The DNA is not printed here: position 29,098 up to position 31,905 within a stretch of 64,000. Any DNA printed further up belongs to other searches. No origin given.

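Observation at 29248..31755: Low-GC island encoding a solitary MmeI-like type IIG restriction-modification enzyme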

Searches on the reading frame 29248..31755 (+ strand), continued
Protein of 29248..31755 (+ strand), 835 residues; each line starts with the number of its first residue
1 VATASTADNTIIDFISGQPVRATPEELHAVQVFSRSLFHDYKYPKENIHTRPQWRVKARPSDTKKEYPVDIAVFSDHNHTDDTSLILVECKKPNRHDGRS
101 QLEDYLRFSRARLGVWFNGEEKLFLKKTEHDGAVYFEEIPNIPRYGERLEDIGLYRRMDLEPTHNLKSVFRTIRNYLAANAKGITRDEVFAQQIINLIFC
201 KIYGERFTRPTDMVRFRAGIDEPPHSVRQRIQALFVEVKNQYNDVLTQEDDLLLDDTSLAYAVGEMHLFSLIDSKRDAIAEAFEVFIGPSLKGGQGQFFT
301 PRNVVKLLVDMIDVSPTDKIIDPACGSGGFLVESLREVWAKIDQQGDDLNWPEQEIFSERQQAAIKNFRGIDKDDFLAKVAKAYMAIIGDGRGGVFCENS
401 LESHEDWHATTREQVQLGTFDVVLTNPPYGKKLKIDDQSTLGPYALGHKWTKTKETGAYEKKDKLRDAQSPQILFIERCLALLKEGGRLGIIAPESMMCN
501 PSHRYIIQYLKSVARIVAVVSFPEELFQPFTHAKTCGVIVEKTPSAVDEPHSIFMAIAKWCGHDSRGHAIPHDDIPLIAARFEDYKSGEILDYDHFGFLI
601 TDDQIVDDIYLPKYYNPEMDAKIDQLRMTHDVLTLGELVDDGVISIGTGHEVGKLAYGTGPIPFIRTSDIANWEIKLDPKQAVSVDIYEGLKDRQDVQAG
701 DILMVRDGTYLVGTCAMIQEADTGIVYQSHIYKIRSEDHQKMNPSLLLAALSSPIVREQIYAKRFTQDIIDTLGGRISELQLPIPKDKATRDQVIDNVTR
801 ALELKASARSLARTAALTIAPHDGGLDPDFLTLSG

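Call 40: predict_structure(alignment_id=A1)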
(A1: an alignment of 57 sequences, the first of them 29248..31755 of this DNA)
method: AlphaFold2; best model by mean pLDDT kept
length: 835 residues; sequences in the alignment: 57
mean_pLDDT: 86.7   pTM: 0.80
mean pLDDT of the five models: 86.7, 85.0, 84.0, 82.7, 80.0
residues with pLDDT >= 90: 460; 70-90: 300; 50-70: 48; < 50: 27
segments of 3 or more residues with pLDDT < 50: 1-7, 293-297, 529-532, 825-835
pLDDT, mean of each block of 10 residues (from residue 1): 49 89 89 93 93 78 80 91 91 83 90 92 92 90 92 92 86 83 68 88 90 93 94 94 85 91 92 73 67 53 88 95 87 91 93 90 92 86 80 86 91 94 83 81 93 88 92 92 97 88 91 95 67 79 89 93 67 91 89 88 92 91 94 96 95 82 90 83 91 93 89 91 89 96 96 94 80 90 96 97 88 81 51 34
secondary structure, 60 per line:
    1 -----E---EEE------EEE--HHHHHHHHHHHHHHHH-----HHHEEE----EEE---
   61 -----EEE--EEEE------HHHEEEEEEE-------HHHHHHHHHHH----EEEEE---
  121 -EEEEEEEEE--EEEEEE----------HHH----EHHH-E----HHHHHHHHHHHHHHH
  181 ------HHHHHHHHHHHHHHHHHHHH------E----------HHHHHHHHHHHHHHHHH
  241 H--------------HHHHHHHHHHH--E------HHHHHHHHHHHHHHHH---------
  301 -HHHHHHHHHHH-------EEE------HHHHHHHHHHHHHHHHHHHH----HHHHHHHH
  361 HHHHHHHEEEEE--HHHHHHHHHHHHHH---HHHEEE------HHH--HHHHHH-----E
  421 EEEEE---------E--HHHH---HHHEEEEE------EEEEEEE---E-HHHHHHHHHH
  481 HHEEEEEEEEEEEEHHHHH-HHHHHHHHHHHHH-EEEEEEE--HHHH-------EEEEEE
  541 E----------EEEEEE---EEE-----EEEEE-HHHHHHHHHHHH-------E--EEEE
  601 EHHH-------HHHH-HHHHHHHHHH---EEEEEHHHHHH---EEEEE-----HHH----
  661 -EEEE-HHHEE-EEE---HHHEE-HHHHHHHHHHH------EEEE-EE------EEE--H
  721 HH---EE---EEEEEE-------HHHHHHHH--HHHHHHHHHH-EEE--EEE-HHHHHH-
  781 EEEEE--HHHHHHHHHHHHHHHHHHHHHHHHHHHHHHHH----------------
elements in order (helices of 4 or more, strands of 3 or more residues): E10-12 E19-21 H24-39 E48-50 E55-57 E66-68 E71-74 E84-90 H98-108 E113-117 E122-130 E133-138 H166-180 H187-206 H224-241 H256-266 H276-291 H302-312 E320-322 H329-348 H353-367 E368-372 H375-388 E395-397 H409-414 E420-425 H438-441 E448-452 E459-465 H471-482 E483-494 H495-499 H501-513 E515-521 H524-527 E535-541 E552-557 E561-563 E569-573 H575-586 E597-601 H612-615 H617-626 E630-634 H635-640 E644-648 E662-665 E673-675 H685-695 E702-705 E715-717 E731-736 H744-751 H754-763 E765-767 E770-772 H774-779 E781-785 H788-819

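Call 43: search_protein_representatives(protein=window:29248-31755:+)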
Query: 835 residues. Proteins with E-value up to 0.001 (for the whole library): 8766; up to 1e-10: 3112; up to 1e-30: 829. The best 150 are listed.
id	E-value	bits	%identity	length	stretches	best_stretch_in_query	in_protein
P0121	2.9e-271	918.7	50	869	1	9-822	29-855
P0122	5.0e-229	778.9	48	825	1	8-807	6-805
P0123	3.1e-228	776.3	47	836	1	7-798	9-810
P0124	1.2e-216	738.0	45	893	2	8-661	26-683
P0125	2.6e-205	700.5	44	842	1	10-804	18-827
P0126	2.8e-198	677.3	52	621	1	11-584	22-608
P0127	1.1e-194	665.3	42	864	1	9-827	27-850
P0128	7.4e-189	646.1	42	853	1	5-803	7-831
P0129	1.3e-187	642.0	42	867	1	8-797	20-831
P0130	8.6e-186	635.9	42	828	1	6-797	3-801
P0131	1.1e-185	635.5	47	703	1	154-818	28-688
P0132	2.7e-182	624.4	43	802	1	10-789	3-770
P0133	5.8e-180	616.6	47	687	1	159-819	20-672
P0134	5.7e-177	606.7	42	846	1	9-757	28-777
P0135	9.0e-171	586.3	49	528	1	307-819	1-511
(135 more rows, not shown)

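Call 44: fold_search(model_id=the predicted structure, library=pdb)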
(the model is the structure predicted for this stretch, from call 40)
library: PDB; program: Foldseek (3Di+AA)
matches with E <= 10: 1399; with E <= 0.001: 341
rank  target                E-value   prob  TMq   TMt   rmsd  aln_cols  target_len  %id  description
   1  8w2p_A                2.4e-25  1.00  0.37  0.34  16.6       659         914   20  BsaXI-DNA complex I (released 2024-10-30)
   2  8w0p_A                1.2e-24  1.00  0.39  0.36  10.7       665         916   19  BsaXI -- Type IIB R-M system (released 2024-10-30)
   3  8w2q_B                9.5e-24  1.00  0.38  0.35  16.4       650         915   20  BsaXI-DNA complex II (released 2024-10-30)
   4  7eew_A                1.2e-21  1.00  0.34  0.46  25.1       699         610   15  Crystal structure of the intact MTase from Vibrio vulnificus YJ016 in complex with the DNA-mimicking Ocr protein and t (released 2022-03-23)
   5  3s1s                  3.7e-21  1.00  0.39  0.37  14.8       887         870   13  Characterization and crystal structure of the type IIG restriction endonuclease BpuSI (released 2011-07-13)
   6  7lni_A                1.3e-19  1.00  0.40  0.58   7.6       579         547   13  SeMet CamA Adenine Methyltransferase Complexed to Cognate Substrate DNA (released 2021-05-19)
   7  8vpg_A                1.8e-19  1.00  0.40  0.59   7.1       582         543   13  CamA Adenine Methyltransferase Complexed to Cognate Substrate DNA and Containing Quinoline-based SGI-1027 Analog 455 (released 2024-09-25)
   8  8cxw_A                3.7e-19  1.00  0.40  0.58   7.8       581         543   14  CamA Adenine Methyltransferase Complexed to Cognate Substrate DNA and Inhibitor piclidenoson (Compound 4) (released 2023-01-11)
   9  7rfn_C                6.9e-19  1.00  0.39  0.56   8.0       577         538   14  CamA Adenine Methyltransferase Complexed to Cognate Substrate DNA and Inhibitor SGC8158 (released 2021-09-15)
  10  8cy2_A                7.2e-19  1.00  0.40  0.58   7.7       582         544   14  CamA Adenine Methyltransferase Complexed to Cognate Substrate DNA and Inhibitor APNEA (Compound 9) (released 2023-01-11)
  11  7rfm_B                7.2e-19  1.00  0.40  0.56   7.7       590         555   13  CamA Adenine Methyltransferase Complexed to Cognate Substrate DNA and Inhibitor EPZ004777 (released 2021-09-15)
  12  7lnj_A                8.0e-19  1.00  0.40  0.58   7.7       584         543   13  CamA Adenine Methyltransferase Complexed to Cognate Substrate DNA (released 2021-05-19)
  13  8cy0_A                8.9e-19  1.00  0.40  0.57   7.5       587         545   14  CamA Adenine Methyltransferase Complexed to Cognate Substrate DNA and Inhibitor MC4756 (Compound 178) (released 2023-01-11)
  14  7lni_C                8.9e-19  1.00  0.40  0.57   7.7       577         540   14  SeMet CamA Adenine Methyltransferase Complexed to Cognate Substrate DNA (released 2021-05-19)
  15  7rfn_A                1.0e-18  1.00  0.40  0.59   7.5       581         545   13  CamA Adenine Methyltransferase Complexed to Cognate Substrate DNA and Inhibitor SGC8158 (released 2021-09-15)
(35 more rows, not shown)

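Call 56: search_dna_similar(query=window:29248-31755:+, collection=plasmids, mode=protein, max_evalue=1e-30, max_rows=25)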
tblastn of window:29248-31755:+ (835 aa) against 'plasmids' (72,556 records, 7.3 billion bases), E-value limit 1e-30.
Records with a match: 31; places in all: 31; records where one place covers at least 80% of the query: 3.
Best place of each record, by identity: 60-80% 3; <60% 28.
By first word of the organism name: Spiroplasma 4; Pseudomonas 3; Acinetobacter 2; Corynebacterium 2; Thermus 2; Trichormus 2; Ligilactobacillus 1; Aerococcus 1; Paenarthrobacter 1; Phaeobacter 1; and 12 more.
By predicted mobility (MOB-suite, as given by PLSDB): non-mobilizable 18; mobilizable 10; conjugative 3.
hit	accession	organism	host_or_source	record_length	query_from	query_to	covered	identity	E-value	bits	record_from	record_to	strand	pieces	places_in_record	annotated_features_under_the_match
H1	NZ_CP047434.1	Spiroplasma citri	Neoaliturus tenellus,cell culture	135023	8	586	67%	50.8%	2e-156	580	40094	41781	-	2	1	N-6 DNA methylase | hypothetical protein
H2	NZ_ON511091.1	Spiroplasma citri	Sesamum indicum,whole organism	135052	8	586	67%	50.7%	1e-146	591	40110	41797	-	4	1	N-6 DNA methylase (x2) | hypothetical protein (x2)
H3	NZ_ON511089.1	Spiroplasma citri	Neoaliturus haematoceps,leaves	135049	8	586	67%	50.7%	1e-146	591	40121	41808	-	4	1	N-6 DNA methylase (x2) | hypothetical protein (x2)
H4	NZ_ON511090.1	Spiroplasma citri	Citrus sinensis,whole organism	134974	8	586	67%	48.7%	2e-138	543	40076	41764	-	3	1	N-6 DNA methylase | hypothetical protein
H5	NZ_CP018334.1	Acinetobacter baumannii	Homo sapiens,sputum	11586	168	802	76%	41.9%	2e-137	458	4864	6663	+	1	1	N-6 DNA methylase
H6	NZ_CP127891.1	Acinetobacter towneri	cell culture,Influent wastewater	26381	168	802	76%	41.9%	4e-137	457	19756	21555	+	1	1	N-6 DNA methylase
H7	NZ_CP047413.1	Ligilactobacillus salivarius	Equus caballus,Isolated and purified ...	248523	7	784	93%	32.8%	9e-108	372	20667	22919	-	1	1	N-6 DNA methylase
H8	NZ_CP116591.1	Aerococcus urinaeequi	Bos taurus,whole organism,fecal sample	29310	14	717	84%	30.1%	6e-95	334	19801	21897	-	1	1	N-6 DNA methylase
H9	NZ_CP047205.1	Corynebacterium faecale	Assamese macaque,pure culture,feces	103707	85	789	84%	27.7%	3e-51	203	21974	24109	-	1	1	N-6 DNA methylase | hypothetical protein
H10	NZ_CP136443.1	Paenarthrobacter sp. AT5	atrazine-producing pesticide factory ...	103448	6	570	68%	33.1%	6e-83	298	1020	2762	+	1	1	N-6 DNA methylase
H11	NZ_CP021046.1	Phaeobacter gallaeciensis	cell culture,Pacific plankton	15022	271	786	62%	35.7%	9e-87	310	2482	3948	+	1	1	N-6 DNA methylase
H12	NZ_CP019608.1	Tessaracoccus flavescens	mono isolate,marine sediment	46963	11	570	67%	32.8%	1e-77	283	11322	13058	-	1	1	N-6 DNA methylase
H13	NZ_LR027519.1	Thermus thermophilus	-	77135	53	704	78%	27.9%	1e-57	223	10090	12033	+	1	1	hypothetical protein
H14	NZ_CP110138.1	Hymenobacter sp. YIM 151858-1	whole organism,soil sample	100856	15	567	66%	31.8%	8e-67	250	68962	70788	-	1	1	N-6 DNA methylase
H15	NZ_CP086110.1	Skermanella mucosa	single cell,crude oil contaminated ...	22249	4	570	68%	30.4%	9e-72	265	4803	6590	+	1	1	N-6 DNA methylase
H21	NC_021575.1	Trichormus variabilis ATCC 29413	-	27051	21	542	63%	27.0%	2e-44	181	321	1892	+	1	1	N-6 DNA methylase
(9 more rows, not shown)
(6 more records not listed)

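Call 57: search_dna_similar(query=window:29248-31755:+, collection=phages, mode=protein, max_evalue=1e-30, max_rows=15)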
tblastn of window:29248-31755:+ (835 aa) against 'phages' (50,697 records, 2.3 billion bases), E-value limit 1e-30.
Records with a match: 3; places in all: 3; records where one place covers at least 80% of the query: 1.
Best place of each record, by identity: <60% 3.
By first word of the organism name: Bacteriophage 2; Mycobacterium 1.
By host as written in the record: Helicobacter heilmannii 1; Mycobacterium abscessus GD51 1; - 1.
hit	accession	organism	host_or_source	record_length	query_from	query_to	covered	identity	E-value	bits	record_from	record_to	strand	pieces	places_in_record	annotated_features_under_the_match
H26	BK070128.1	Bacteriophage sp.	Helicobacter heilmannii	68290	9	802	95%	40.5%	1e-174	565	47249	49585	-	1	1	hypothetical protein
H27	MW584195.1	Mycobacterium phage prophiGD51-2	Mycobacterium abscessus GD51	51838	2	570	68%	31.2%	2e-75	275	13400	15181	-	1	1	13: type I restriction-modification system methyltransferase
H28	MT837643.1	Bacteriophage sp.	human fecal samples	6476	15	597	70%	29.2%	3e-55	213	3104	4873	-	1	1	record has no annotation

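Call 75: get_annotated_region(hit=H5, flank=5000)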
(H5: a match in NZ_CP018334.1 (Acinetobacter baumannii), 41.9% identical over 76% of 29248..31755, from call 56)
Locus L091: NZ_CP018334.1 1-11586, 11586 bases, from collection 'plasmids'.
description: Acinetobacter baumannii strain A1296 isolate A1296 plasmid pA1296_2, complete sequence
organism: Acinetobacter baumannii (NCBI taxid 470)
taxonomy: Bacteria; Pseudomonadota; Gammaproteobacteria; Moraxellales; Moraxellaceae; Acinetobacter; Acinetobacter baumannii
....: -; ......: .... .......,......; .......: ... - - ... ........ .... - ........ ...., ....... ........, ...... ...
typing (MOB-suite, as given by PLSDB): mobilizable; replicon rep_cluster_1283; relaxase MOBQ
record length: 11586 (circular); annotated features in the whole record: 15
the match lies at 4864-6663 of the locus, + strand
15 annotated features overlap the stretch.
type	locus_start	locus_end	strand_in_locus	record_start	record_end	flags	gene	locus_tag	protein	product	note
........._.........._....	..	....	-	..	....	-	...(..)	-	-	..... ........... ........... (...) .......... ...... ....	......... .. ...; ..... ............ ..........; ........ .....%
predicted_resistance_gene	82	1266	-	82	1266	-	tet(39)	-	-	tetracycline efflux MFS transporter Tet(39)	predicted by amrfinderplus; class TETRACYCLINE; identity 100.0%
CDS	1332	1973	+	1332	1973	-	-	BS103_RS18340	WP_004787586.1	TetR/AcrR family transcriptional regulator C-terminal domain-containing protein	GO:0045892 - negative regulation of DNA-templated transcription [Evidence IEA]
CDS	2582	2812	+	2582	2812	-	vapB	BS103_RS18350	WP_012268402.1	type II toxin-antitoxin system VapB family antitoxin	-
CDS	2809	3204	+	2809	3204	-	-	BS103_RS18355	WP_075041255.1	type II toxin-antitoxin system VapC family toxin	-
CDS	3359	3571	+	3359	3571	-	-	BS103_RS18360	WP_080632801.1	helix-turn-helix transcriptional regulator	-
CDS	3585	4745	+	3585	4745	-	-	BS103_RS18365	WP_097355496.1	hypothetical protein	-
CDS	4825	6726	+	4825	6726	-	-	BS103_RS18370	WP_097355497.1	N-6 DNA methylase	GO:0006306 - DNA methylation [Evidence IEA]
CDS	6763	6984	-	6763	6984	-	-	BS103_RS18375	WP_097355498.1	hypothetical protein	-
CDS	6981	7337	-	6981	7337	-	-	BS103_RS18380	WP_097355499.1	hypothetical protein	-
CDS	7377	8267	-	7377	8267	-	-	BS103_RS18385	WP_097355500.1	MobA/MobL family protein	-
CDS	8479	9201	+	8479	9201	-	-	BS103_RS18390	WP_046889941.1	hypothetical protein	-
CDS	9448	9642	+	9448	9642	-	-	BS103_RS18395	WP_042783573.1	hypothetical protein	-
CDS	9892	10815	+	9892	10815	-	repM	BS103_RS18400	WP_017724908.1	replication initiation protein RepM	GO:0006270 - DNA replication initiation [Evidence IEA]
CDS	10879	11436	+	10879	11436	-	-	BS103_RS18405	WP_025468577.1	plasmid replication DNA-binding protein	-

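Call 76: get_annotated_region(hit=H26, flank=4000)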
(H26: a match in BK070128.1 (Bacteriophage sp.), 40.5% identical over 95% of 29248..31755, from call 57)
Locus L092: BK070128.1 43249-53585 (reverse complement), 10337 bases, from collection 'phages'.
description: TPA_asm: Bacteriophage sp. isolate HheilmanniiASB6 prophage genomic sequence.
organism: Bacteriophage sp. (NCBI taxid 38018)
taxonomy: Viruses
host: Helicobacter heilmannii; source: -; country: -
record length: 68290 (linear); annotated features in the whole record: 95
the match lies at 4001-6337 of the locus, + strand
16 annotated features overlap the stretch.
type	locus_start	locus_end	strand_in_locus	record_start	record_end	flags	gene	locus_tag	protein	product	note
CDS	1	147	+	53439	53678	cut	-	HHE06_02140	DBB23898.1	Plasmid partitioning protein ParA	-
CDS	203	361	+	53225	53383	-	-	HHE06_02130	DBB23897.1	hypothetical protein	-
CDS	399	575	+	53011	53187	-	-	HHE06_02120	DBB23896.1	hypothetical protein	-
CDS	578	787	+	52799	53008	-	-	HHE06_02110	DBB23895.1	hypothetical protein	-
CDS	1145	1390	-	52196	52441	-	-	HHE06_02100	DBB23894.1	hypothetical protein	-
CDS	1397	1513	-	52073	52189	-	-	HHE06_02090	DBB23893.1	hypothetical protein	-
CDS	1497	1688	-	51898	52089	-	-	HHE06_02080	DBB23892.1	hypothetical protein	-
CDS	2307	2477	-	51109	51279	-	-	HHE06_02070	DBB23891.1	hypothetical protein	-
CDS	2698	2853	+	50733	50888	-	-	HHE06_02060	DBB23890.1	hypothetical protein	-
CDS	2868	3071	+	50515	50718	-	-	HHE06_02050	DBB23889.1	hypothetical protein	-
CDS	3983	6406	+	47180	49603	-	-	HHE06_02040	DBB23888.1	hypothetical protein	-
CDS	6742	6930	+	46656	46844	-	-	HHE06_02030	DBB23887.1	hypothetical protein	-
CDS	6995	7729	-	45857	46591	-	-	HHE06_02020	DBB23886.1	hypothetical protein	-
CDS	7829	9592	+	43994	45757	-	-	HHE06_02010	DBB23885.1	Oligoendopeptidase F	-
CDS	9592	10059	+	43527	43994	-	-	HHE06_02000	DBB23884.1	hypothetical protein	FIG00710410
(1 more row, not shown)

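Call 77: search_protein_families(library=pfam, proteins=[L091:3585-4745:+, L091:4825-6726:+, L001:8854-9618:-], max_evalue=0.01)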
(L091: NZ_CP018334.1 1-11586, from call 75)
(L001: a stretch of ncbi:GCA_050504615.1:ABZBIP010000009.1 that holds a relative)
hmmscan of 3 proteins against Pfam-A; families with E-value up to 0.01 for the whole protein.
L091:3585-4745:+ (386 aa): 0 families

L091:4825-6726:+ (633 aa): 5 families
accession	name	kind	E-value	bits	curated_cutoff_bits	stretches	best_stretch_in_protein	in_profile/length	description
PF02384.22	N6_Mtase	-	2.6e-37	129.2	20.4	1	111-399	2-275/311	N-6 DNA Methylase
PF07669.17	Eco57I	-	8.1e-11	42.8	25.3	1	187-332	2-162/171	Eco57I restriction-modification methylase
PF01170.24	UPF0020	-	1.1e-06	29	22.3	1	144-252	20-140/197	RMKL-like, methyltransferase domain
PF05175.20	MTS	-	6.9e-06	26.2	23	1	142-248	21-113/170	Methyltransferase small domain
PF13847.12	Methyltransf_31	-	1.3e-05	25.3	27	1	151-306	2-110/145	Methyltransferase domain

L001:8854-9618:- (254 aa): 1 family
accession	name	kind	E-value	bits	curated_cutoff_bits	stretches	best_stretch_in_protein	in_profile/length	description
PF13391.12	HNH_2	-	7.1e-14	51.8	21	1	147-198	1-66/66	HNH endonuclease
